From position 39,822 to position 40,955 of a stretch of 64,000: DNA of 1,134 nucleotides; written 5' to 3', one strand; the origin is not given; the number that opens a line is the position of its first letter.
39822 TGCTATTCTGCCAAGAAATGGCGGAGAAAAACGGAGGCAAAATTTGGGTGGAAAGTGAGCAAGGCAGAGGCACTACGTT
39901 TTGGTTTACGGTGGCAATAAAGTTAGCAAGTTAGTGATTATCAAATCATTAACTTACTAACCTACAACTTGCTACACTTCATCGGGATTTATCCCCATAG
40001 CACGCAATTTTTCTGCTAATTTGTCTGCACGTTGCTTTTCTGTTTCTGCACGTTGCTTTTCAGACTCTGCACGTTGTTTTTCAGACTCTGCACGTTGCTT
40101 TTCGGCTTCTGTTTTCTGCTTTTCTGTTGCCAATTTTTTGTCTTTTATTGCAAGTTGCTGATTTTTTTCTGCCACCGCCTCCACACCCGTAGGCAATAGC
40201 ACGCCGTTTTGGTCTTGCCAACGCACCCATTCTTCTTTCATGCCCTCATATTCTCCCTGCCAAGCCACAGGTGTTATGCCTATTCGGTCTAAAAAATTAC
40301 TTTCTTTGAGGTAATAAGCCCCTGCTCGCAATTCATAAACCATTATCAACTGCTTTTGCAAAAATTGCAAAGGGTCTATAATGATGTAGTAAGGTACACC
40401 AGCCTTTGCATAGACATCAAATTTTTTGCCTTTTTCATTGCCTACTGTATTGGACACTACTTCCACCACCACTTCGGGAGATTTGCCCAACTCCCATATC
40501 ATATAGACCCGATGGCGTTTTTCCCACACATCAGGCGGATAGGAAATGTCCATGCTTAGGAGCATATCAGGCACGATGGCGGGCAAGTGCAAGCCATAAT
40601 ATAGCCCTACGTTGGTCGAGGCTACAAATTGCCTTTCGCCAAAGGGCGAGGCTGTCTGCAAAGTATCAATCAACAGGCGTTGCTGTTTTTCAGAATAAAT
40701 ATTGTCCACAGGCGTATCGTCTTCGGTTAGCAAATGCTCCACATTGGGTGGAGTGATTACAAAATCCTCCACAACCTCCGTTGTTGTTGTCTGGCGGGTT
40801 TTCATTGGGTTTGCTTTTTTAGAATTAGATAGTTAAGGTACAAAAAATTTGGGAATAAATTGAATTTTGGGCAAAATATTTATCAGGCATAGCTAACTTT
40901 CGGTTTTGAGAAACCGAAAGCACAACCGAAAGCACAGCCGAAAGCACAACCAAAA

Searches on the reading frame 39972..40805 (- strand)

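Call 61: search_protein_families(library=pfam, proteins=[window:39972-40805:-], max_evalue=0.01)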
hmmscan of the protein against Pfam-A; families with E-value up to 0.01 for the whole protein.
window:39972-40805:- (277 aa): 2 families
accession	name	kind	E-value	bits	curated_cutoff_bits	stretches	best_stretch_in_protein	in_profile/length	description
PF05685.18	Uma2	-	3e-16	59.8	27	1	38-169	32-151/172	Putative restriction endonuclease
PF05917.16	DUF874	-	0.0079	15.7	21.9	0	216-260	155-199/398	Helicobacter pylori protein of unknown function (DUF874)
